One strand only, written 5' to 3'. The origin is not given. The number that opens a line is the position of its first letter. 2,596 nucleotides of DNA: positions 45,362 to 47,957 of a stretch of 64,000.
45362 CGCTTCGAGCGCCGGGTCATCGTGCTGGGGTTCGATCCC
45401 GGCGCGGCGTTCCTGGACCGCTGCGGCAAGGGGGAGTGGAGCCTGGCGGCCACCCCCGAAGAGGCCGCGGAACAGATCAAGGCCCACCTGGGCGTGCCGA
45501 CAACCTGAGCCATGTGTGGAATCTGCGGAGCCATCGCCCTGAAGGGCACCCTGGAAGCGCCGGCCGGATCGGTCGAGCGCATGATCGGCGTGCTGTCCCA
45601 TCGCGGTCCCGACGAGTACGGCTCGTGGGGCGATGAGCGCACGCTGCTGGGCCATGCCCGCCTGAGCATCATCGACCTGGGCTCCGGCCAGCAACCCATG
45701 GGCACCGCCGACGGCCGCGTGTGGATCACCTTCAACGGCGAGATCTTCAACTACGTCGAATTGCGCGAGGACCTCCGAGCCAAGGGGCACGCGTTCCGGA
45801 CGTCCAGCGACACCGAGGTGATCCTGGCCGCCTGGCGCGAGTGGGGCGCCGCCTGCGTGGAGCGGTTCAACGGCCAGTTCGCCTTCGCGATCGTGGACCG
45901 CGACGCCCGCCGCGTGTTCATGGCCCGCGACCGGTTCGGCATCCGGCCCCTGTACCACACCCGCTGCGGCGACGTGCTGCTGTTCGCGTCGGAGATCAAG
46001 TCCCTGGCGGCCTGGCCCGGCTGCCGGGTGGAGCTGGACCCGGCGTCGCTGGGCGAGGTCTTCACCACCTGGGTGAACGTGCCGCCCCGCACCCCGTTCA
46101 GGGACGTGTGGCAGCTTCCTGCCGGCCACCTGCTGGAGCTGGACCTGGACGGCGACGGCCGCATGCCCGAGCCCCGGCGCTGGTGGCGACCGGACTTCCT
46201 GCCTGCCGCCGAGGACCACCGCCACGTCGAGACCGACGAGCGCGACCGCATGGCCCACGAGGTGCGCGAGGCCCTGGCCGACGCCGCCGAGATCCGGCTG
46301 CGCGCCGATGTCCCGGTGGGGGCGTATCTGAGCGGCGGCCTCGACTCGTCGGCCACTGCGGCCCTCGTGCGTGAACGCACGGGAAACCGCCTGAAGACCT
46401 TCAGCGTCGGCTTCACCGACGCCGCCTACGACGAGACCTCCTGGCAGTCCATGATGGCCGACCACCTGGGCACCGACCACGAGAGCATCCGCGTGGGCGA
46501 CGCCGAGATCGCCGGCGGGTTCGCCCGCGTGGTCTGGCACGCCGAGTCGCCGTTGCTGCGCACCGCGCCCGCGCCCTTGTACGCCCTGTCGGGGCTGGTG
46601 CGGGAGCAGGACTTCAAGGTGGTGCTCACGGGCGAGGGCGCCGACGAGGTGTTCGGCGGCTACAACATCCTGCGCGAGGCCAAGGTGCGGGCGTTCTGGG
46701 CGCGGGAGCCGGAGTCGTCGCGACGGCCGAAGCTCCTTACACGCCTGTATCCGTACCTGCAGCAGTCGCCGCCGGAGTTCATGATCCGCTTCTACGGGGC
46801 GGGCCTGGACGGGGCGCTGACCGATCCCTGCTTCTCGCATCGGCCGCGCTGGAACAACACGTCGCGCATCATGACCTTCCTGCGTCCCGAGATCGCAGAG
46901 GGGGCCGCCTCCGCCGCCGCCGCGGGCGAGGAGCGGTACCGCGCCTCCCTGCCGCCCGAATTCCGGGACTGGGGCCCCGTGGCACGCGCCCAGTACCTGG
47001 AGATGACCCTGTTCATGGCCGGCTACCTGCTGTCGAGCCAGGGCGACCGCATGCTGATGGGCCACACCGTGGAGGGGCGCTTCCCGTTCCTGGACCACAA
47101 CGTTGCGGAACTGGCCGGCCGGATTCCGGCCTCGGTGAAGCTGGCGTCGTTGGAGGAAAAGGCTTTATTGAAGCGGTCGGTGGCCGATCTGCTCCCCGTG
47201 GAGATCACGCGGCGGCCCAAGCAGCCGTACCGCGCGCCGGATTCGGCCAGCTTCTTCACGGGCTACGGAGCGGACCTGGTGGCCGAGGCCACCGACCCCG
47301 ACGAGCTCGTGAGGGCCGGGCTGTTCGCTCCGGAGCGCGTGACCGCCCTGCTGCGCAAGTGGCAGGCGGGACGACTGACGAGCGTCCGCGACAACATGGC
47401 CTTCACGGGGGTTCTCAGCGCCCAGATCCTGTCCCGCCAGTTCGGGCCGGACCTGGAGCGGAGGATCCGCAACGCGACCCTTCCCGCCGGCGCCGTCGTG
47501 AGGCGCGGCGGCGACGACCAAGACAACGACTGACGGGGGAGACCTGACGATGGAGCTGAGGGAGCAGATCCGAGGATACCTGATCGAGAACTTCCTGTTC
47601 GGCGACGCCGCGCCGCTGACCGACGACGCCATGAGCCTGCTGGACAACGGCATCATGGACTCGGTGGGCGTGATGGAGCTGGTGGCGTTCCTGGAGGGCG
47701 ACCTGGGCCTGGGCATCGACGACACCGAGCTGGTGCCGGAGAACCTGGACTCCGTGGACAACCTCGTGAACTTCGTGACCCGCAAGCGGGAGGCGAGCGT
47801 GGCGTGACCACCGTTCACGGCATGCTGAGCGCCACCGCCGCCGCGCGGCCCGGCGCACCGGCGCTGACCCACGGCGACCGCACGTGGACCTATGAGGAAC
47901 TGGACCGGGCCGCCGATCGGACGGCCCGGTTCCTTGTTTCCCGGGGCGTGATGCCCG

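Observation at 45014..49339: SLOG(TIGR00725)-AsnB-like amidotransferase-ACP-acyl-AMP ligase operon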

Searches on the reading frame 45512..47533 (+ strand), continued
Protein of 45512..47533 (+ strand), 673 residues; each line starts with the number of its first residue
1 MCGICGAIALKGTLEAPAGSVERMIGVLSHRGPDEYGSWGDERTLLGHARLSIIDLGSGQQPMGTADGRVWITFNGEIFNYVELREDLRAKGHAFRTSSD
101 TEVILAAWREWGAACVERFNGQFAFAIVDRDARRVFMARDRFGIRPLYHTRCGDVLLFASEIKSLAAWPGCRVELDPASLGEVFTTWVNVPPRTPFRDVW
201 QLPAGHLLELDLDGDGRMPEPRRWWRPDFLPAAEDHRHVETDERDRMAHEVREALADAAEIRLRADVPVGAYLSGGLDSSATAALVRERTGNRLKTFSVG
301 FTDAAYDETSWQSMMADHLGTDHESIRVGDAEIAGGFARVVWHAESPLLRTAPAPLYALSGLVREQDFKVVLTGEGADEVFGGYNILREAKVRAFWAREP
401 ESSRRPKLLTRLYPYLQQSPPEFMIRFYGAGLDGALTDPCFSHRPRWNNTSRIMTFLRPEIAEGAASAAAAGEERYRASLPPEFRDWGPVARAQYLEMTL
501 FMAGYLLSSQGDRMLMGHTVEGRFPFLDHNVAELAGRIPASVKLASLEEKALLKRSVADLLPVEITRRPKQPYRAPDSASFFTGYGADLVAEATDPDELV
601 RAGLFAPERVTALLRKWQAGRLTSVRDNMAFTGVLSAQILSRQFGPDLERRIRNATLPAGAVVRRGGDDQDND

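Call 84: get_annotated_region(hit=H54, flank=9000)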
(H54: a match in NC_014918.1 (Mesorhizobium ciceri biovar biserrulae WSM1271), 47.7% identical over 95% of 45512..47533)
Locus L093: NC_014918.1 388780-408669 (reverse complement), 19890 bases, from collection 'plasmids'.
description: Mesorhizobium ciceri biovar biserrulae WSM1271 plasmid pMESCI01, complete sequence
organism: Mesorhizobium ciceri biovar biserrulae WSM1271 (NCBI taxid 765698)
taxonomy: Bacteria; Pseudomonadota; Alphaproteobacteria; Hyphomicrobiales; Phyllobacteriaceae; Mesorhizobium; Mesorhizobium ciceri; Mesorhizobium ciceri biovar biserrulae WSM1271
host: -; source: -; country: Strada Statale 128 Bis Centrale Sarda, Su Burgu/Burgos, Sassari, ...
typing (MOB-suite, as given by PLSDB): non-mobilizable
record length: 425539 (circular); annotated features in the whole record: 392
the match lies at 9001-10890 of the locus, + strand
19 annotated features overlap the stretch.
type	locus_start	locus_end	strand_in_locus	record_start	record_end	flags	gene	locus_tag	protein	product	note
CDS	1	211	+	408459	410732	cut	-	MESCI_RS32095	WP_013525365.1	hybrid sensor histidine kinase/response regulator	GO:0000160 - phosphorelay signal transduction system [Evidence IEA]; GO:0007165 - signal transduction [Evidence IEA]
CDS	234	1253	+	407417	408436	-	-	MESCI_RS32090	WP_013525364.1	chemotaxis response regulator protein-glutamate methylesterase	-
CDS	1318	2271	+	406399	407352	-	-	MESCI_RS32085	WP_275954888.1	PleD family two-component system response regulator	-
CDS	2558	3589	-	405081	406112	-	-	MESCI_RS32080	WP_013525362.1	helix-turn-helix domain-containing protein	GO:0006355 - regulation of DNA-templated transcription [Evidence IEA]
CDS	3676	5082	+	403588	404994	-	-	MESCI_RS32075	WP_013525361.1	FAD-binding oxidoreductase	-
CDS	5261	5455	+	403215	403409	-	-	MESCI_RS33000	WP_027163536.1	winged helix-turn-helix domain-containing protein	GO:0000160 - phosphorelay signal transduction system [Evidence IEA]; GO:0006355 - regulation of DNA-templated ...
CDS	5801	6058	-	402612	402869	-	-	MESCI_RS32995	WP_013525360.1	hypothetical protein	-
CDS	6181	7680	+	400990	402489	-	-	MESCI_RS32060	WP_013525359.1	winged helix-turn-helix domain-containing tetratricopeptide repeat protein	-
CDS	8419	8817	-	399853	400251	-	-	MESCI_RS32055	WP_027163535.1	M24 family metallopeptidase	-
CDS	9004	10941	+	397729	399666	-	asnB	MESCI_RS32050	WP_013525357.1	asparagine synthase (glutamine-hydrolyzing)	GO:0006529 - asparagine biosynthetic process [Evidence IEA]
CDS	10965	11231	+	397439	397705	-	-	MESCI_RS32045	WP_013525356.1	acyl carrier protein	GO:0006633 - fatty acid biosynthetic process [Evidence IEA]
CDS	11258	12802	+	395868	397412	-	-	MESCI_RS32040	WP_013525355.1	class I adenylate-forming enzyme family protein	-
CDS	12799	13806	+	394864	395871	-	nadE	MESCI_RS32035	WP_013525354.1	NAD(+) synthase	GO:0009435 - NAD biosynthetic process [Evidence IEA]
CDS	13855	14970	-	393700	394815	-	-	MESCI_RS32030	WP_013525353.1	hypothetical protein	-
CDS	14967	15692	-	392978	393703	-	-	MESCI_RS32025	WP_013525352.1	HemK/PrmC family methyltransferase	GO:0032259 - methylation [Evidence IEA]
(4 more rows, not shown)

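Call 85: search_protein_families(library=pfam, proteins=[L092:12090-13196:+, L093:13855-14970:-, L092:5741-6679:+], max_evalue=0.1)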
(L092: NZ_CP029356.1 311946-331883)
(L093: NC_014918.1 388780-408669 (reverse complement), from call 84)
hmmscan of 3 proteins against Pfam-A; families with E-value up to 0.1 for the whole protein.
L092:12090-13196:+ (368 aa): 3 families
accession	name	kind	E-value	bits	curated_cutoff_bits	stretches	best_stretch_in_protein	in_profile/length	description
PF13527.13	Acetyltransf_9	-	2.9e-05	24.5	25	1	58-138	42-124/127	Acetyltransferase (GNAT) domain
PF13508.13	Acetyltransf_7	-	3.9e-05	24.4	27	1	58-137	4-81/84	Acetyltransferase (GNAT) domain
PF00583.31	Acetyltransf_1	-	0.00033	21.4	20.7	0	38-109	20-80/116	Acetyltransferase (GNAT) family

L093:13855-14970:- (371 aa): 0 families

L092:5741-6679:+ (312 aa): 1 family
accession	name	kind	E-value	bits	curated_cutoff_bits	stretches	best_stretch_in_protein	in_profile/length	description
PF01522.26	Polysacc_deac_1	-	1.2e-13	51.6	23.1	1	75-238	8-123/124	Polysaccharide deacetylase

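Call 86: search_protein_families(library=ncbifam, proteins=[L092:12090-13196:+, L093:13855-14970:-, L092:5741-6679:+, L092:7344-8909:+, L092:9001-11025:+], max_evalue=0.01)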
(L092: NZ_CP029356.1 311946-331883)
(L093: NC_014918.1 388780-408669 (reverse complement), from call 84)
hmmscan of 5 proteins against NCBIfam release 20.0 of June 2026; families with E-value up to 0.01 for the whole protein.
L092:12090-13196:+ (368 aa): 0 families

L093:13855-14970:- (371 aa): 0 families

L092:5741-6679:+ (312 aa): 5 families
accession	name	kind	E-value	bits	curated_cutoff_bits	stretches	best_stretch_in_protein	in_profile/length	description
TIGR03938.2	deacetyl_PgaB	equivalog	1.4e-06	26.9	321.9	0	39-99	30-90/621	poly-beta-1,6-N-acetyl-D-glucosamine N-deacetylase PgaB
NF011177.0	PRK14582.1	equivalog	4.6e-06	25.2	923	0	39-100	73-134/671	poly-beta-1,6-N-acetyl-D-glucosamine N-deacetylase PgaB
TIGR02764.1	spore_ybaN_pdaB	equivalog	0.0021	17.9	237.4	1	174-238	59-123/191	polysaccharide deacetylase family sporulation protein PdaB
NF011176.0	PRK14581.1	equivalog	0.0058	14.8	1091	0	196-247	228-279/673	poly-beta-1,6-N-acetyl-D-glucosamine N-deacetylase PgaB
TIGR02884.1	spore_pdaA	equivalog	0.0059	16.3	298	1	165-238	80-155/224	delta-lactam-biosynthetic de-N-acetylase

L092:7344-8909:+ (521 aa): 108 families (the best 25 are shown)
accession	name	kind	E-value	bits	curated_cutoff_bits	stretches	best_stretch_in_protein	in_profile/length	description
TIGR03098.1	ligase_PEP_1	hypoth_equivalog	1.1e-134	449.8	592.35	1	9-518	1-515/517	acyl-CoA ligase (AMP-forming), exosortase A system-associated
NF004837.0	PRK06187.1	subfamily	7.8e-118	394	476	1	6-519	6-520/531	long-chain-fatty-acid--CoA ligase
NF006182.0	PRK08316.1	subfamily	8.7e-104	347.8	663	1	10-515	13-511/523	fatty acyl-CoA synthetase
NF005801.1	PRK07656.1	equivalog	3.5e-90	303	657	1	13-516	6-498/500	FadD3 family acyl-CoA ligase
NF006181.0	PRK08314.1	subfamily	1e-89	301.3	705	2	151-518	186-551/563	long-chain-fatty-acid--CoA ligase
TIGR01733.1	AA-adenyl-dom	subfamily_domain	1.4e-84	284.3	317.4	1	35-452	1-409/409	amino acid adenylation domain-containing protein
NF004511.1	PRK05852.1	equivalog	7e-82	275.7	650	1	11-519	2-502/505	FadD7 family fatty acid--CoA ligase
NF005220.0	PRK06710.1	equivalog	1.7e-81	274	1116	2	169-518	205-550/563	long-chain-fatty-acid--CoA ligase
NF004808.0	PRK06155.1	equivalog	7.7e-81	272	722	1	12-519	25-520/542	ATP-dependent acyl-CoA ligase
NF005702.0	PRK07514.1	subfamily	3e-80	270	558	1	22-518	17-497/506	malonyl-CoA synthase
NF009233.0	PRK12583.1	subfamily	5.1e-80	269.4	832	2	167-517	198-546/558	fatty acid CoA ligase family protein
NF005307.0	PRK06839.1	equivalog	2.9e-78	263.7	748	1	16-519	10-491/496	o-succinylbenzoate--CoA ligase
NF006523.0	PRK08974.1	equivalog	2.3e-77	260.4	884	2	165-518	201-550/561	long-chain-fatty-acid--CoA ligase FadD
NF004114.0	PRK05605.1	equivalog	2.7e-77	260.4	766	2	162-518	213-566/575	long-chain-fatty-acid--CoA ligase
NF004797.0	PRK06145.1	equivalog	1.2e-76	258.1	850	1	15-517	9-491/499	acyl-CoA synthetase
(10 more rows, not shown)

L092:9001-11025:+ (674 aa): 10 families
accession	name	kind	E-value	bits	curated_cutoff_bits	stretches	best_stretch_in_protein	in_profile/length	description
TIGR01536.1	asn_synth_AEB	equivalog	3.7e-138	461.8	267.1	1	2-566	1-517/517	asparagine synthase (glutamine-hydrolyzing)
TIGR03108.1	eps_aminotran_1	hypoth_equivalog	1.5e-109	367.5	816.9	1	1-608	1-602/628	XrtA/PEP-CTERM system amidotransferase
TIGR03104.1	trio_amidotrans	equivalog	2.1e-92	310.3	570.1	2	1-379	1-382/589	N-acetylglutaminylglutamine amidotransferase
NF006949.0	PRK09431.1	equivalog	3.8e-90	303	499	3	1-168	1-168/554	asparagine synthase B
NF033535.1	lass_lactam_cya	exception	1.6e-62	212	525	2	1-389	1-392/668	lasso peptide isopeptide bond-forming cyclase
NF033561.1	macrolact_Ik_Al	subfamily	2.4e-13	49.6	300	1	115-561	75-487/561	albusnodin/ikarugamycin family macrolactam cyclase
TIGR01134.1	purF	equivalog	2.5e-13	50.2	350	1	42-166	64-200/432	amidophosphoribosyltransferase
TIGR01135.1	glmS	equivalog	5e-11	41.8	418.05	1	42-166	64-198/607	glutamine--fructose-6-phosphate transaminase (isomerizing)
NF001484.0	PRK00331.1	subfamily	7.3e-11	41.1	381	1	42-166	65-199/601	isomerizing glutamine--fructose-6-phosphate transaminase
NF002048.0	PRK00876.1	subfamily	0.0035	16.2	313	1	235-314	14-93/330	NAD(+) synthase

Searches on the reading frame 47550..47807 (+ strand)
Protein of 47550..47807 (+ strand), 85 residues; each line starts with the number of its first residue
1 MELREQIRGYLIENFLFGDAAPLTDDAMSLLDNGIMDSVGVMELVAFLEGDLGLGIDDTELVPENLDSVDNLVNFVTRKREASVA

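Call 3: search_protein_families(library=ncbifam, proteins=[window:47550-47807:+], max_evalue=0.001)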
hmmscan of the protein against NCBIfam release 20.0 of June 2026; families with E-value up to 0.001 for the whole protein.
window:47550-47807:+ (85 aa): 5 families
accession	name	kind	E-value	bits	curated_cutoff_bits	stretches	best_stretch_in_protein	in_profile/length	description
NF052616.1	ACP_for_OlsHI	equivalog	1.3e-12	47.9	130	1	3-82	4-83/83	ornithine lipid biosynthesis acyl carrier protein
NF058660.1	cispen_ACP_AmcB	equivalog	8.1e-09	35.5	80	1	24-80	23-79/80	cispentacin biosynthesis acyl carrier protein AmcB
NF005798.0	PRK07639.1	equivalog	1.5e-06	28.6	100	1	26-80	28-82/91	petrobactin biosynthesis protein AsbD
NF003464.0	PRK05087.1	equivalog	0.0003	20.7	68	1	25-77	23-75/78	D-alanine--poly(phosphoribitol) ligase subunit DltC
NF002148.0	PRK00982.1-2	subfamily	0.00034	20.4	71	1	22-80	23-78/79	acyl carrier protein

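Call 4: search_protein_families(library=pfam, proteins=[window:47550-47807:+], max_evalue=0.001)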
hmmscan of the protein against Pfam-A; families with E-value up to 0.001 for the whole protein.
window:47550-47807:+ (85 aa): 1 family
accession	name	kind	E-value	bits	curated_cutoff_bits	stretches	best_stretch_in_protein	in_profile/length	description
PF00550.31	PP-binding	-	0.00075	20.1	20.8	1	25-76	19-67/67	Phosphopantetheine attachment site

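Call 52: search_protein_representatives(protein=window:47550-47807:+)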
Query: 85 residues. Proteins with E-value up to 0.001 (for the whole library): 3850; up to 1e-10: 633; up to 1e-30: 0. The best 150 are listed.
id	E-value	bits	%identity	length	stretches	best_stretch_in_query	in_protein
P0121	7.4e-26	105.6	61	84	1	1-82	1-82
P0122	6.3e-20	86.8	52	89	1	2-82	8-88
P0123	1.7e-19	85.4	57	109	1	6-82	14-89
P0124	2.3e-19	85.0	55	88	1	4-83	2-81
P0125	6.0e-19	83.7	60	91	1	2-80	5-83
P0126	6.5e-19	83.5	51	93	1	3-80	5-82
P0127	6.9e-19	83.5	72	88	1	3-59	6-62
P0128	1.1e-18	82.8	51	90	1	3-81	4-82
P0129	1.2e-18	82.7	54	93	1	4-82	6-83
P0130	2.2e-18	81.9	51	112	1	2-82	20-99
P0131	2.2e-18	81.9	47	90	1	3-82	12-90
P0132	2.6e-18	81.6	81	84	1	28-81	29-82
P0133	2.6e-18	81.6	49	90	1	2-83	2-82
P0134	4.0e-18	81.0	51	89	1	2-82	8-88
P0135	4.0e-18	81.0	51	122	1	3-83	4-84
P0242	8.2e-15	70.5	55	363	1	1-79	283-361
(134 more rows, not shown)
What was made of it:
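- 47550..47807 (+): Dedicated stand-alone acyl carrier protein, 85 aa, with the phosphopantetheine attachment site at Ser38 (MDSVG). There are 633 cluster representatives at E <= 1e-10, almost all stand-alone (call 52).
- Tried and rejected: I ran the window ACP against 1.84 billion representatives (call 52).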

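Call 55: search_protein_families(library=pfam, proteins=[P0242], max_evalue=1)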
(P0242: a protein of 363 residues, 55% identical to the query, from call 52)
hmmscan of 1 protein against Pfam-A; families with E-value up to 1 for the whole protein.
P0242 (363 aa): 4 families
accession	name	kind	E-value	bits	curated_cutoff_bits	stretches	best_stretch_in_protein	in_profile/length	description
PF19040.6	SGNH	-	2.6e-06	27.8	27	1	33-248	39-248/248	SGNH domain (fused to AT3 domains)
PF13472.12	Lipase_GDSL_2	-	0.055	14.4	32.9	1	125-240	84-177/178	GDSL-like Lipase/Acylhydrolase family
PF00657.28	Lipase_GDSL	-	0.097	13.2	23.6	1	124-245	98-207/208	GDSL-like Lipase/Acylhydrolase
PF00550.31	PP-binding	-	0.11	13.2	20.8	1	306-354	18-63/67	Phosphopantetheine attachment site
